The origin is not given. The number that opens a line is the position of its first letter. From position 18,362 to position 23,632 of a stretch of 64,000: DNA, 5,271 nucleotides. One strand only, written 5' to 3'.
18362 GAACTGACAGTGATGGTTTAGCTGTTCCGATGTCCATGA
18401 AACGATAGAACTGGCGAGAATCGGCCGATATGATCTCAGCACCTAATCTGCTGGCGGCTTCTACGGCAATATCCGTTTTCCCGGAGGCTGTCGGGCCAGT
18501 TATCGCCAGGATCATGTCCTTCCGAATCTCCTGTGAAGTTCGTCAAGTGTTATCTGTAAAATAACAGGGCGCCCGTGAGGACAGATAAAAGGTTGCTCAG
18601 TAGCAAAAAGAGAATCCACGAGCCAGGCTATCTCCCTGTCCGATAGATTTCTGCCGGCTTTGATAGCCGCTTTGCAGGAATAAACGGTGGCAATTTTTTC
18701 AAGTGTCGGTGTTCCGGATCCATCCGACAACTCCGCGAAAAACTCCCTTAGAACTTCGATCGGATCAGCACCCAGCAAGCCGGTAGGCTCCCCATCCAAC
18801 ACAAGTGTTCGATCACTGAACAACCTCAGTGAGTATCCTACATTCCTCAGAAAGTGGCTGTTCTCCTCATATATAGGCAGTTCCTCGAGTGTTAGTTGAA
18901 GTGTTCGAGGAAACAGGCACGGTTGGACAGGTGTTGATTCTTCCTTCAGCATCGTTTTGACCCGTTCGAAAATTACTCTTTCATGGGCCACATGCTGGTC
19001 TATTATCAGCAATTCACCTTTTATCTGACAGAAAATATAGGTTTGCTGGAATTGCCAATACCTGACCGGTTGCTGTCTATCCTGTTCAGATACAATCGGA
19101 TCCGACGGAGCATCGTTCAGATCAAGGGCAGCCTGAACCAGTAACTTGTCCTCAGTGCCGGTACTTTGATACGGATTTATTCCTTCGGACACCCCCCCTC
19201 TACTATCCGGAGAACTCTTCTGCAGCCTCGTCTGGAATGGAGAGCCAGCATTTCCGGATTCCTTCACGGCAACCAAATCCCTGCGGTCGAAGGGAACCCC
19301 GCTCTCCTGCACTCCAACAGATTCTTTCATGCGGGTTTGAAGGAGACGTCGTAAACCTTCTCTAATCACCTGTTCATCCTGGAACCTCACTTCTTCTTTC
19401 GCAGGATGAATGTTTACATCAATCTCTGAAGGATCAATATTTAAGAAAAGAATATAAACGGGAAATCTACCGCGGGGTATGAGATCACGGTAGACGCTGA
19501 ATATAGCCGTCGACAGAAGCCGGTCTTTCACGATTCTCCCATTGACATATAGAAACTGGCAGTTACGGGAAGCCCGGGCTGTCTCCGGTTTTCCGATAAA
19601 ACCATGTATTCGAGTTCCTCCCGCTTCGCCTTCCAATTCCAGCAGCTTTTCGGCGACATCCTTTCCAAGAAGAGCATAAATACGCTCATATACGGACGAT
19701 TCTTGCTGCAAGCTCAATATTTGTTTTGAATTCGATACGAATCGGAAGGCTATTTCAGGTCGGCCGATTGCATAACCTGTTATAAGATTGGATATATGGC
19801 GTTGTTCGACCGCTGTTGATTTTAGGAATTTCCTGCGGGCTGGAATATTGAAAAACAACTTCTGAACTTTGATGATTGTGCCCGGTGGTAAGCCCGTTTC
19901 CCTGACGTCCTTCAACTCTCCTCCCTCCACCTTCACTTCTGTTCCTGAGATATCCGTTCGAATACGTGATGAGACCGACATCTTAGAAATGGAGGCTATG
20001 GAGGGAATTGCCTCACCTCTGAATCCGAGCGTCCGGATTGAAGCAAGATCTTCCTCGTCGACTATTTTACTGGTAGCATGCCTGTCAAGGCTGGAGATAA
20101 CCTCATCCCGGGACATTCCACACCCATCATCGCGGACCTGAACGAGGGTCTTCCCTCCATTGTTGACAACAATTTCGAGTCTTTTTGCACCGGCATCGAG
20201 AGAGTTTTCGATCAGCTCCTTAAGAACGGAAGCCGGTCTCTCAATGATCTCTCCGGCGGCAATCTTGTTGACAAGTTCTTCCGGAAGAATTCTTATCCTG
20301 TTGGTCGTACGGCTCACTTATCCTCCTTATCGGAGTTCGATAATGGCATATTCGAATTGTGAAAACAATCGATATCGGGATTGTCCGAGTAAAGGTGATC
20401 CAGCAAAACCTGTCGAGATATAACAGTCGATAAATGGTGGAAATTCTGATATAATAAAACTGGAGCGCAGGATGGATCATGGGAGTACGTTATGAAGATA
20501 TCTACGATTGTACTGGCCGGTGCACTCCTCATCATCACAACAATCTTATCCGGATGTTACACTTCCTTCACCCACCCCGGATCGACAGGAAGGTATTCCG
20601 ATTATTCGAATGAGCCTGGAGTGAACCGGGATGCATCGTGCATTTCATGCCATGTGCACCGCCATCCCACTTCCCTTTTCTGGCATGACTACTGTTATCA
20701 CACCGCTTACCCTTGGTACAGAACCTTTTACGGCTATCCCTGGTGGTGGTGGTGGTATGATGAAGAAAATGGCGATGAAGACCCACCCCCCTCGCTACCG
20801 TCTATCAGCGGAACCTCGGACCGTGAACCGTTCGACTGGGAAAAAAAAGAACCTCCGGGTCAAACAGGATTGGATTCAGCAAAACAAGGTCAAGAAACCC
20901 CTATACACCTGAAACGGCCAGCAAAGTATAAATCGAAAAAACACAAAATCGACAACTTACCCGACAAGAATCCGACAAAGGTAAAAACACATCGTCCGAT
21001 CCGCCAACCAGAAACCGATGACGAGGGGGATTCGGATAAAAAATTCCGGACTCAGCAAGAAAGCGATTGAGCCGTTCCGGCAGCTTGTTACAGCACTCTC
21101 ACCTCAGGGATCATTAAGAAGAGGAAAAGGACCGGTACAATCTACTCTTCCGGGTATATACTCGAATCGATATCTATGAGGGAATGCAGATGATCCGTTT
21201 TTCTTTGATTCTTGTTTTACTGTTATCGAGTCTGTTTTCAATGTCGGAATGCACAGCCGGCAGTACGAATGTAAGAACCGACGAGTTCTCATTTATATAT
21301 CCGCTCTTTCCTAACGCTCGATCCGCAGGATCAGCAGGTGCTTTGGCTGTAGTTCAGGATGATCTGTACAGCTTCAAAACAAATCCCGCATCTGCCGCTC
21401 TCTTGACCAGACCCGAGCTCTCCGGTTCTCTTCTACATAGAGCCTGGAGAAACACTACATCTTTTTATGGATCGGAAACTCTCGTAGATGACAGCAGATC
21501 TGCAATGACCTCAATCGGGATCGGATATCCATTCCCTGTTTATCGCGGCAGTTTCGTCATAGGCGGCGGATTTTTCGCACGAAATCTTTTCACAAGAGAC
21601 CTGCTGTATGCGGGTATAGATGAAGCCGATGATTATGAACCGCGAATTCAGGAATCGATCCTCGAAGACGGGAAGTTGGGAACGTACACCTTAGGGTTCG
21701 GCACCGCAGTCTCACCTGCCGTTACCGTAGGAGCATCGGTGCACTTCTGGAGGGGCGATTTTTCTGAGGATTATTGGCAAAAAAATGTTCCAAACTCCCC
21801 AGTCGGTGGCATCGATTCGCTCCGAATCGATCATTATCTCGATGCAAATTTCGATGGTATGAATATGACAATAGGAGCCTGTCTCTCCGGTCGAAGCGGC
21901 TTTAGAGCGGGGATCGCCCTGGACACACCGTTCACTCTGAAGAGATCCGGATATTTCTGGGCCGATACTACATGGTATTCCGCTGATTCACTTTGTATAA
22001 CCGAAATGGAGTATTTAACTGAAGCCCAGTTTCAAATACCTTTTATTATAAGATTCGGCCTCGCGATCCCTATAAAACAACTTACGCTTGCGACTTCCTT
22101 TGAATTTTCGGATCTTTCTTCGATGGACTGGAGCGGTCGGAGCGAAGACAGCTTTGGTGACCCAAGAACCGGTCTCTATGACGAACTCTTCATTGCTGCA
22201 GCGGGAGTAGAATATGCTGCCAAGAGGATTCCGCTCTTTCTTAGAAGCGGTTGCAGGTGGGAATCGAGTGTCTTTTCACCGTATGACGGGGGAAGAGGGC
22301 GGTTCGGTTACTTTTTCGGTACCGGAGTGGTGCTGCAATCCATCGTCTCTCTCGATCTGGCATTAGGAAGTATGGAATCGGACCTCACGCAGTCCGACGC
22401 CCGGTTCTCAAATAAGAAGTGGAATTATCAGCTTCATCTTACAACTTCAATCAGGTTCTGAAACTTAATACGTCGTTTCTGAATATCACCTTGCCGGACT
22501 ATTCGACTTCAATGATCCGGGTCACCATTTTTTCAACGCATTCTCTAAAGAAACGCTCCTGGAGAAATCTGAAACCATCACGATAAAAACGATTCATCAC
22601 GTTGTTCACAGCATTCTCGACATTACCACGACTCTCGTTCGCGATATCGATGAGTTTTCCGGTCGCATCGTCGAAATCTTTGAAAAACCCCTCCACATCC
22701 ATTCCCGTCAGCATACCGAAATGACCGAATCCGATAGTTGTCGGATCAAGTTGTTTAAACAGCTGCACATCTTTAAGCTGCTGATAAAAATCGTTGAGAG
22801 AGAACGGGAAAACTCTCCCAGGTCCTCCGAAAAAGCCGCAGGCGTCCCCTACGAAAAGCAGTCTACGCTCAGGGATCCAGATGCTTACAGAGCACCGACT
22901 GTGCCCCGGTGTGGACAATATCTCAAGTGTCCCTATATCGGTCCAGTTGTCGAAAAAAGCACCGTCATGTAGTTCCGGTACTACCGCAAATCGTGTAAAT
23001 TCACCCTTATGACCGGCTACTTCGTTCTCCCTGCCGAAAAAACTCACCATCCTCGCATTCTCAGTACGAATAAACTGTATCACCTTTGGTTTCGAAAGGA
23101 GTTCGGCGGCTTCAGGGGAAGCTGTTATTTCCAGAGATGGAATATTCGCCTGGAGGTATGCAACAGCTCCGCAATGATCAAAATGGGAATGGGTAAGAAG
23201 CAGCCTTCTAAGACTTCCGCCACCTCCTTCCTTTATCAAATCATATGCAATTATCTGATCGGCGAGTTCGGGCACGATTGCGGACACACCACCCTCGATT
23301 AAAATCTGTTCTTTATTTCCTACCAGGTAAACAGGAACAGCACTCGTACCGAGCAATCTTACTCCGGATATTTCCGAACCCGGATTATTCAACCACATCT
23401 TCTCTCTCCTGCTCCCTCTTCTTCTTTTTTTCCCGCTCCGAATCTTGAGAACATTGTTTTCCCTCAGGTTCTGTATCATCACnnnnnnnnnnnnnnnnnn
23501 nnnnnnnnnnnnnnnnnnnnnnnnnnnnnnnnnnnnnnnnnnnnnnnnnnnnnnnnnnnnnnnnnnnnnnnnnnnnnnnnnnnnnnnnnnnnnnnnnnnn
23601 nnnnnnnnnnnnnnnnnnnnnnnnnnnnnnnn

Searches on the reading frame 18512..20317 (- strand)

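Call 36: search_protein_families(library=pfam, proteins=[window:18512-20317:-], max_evalue=0.00001)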
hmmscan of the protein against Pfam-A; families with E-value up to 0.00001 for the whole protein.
window:18512-20317:- (601 aa): 4 families
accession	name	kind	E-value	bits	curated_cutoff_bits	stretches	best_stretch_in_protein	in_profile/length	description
PF01119.25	DNA_mis_repair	-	3.1e-39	133.7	26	1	213-329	1-117/119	DNA mismatch repair protein, C-terminal domain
PF08676.16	MutL_C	-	2.3e-27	95.9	25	1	422-558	3-142/142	MutL C terminal dimerisation domain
PF13589.12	HATPase_c_3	-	4.5e-12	46.6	25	1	29-130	4-105/137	Histidine kinase-, DNA gyrase B-, and HSP90-like ATPase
PF02518.31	HATPase_c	-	2.6e-06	28.3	26.4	1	27-82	5-63/111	Histidine kinase-, DNA gyrase B-, and HSP90-like ATPase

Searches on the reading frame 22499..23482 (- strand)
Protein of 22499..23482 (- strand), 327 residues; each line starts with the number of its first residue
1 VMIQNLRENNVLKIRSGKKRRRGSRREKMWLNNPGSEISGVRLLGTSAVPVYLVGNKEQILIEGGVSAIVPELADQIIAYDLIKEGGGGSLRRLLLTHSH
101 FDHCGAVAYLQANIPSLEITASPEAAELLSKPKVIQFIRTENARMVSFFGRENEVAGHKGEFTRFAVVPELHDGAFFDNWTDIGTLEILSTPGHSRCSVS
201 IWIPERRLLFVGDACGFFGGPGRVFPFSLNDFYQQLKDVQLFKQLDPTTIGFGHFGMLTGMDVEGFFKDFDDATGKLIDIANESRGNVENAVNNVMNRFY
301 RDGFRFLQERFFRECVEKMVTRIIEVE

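Call 36: search_protein_families(library=pfam, proteins=[window:22499-23482:-], max_evalue=0.00001)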
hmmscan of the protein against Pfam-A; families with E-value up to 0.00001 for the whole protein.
window:22499-23482:- (327 aa): 1 family
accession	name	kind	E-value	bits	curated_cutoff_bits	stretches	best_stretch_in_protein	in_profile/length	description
PF00753.33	Lactamase_B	-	5.5e-19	69.3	22.7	1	47-254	4-196/196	Metallo-beta-lactamase superfamily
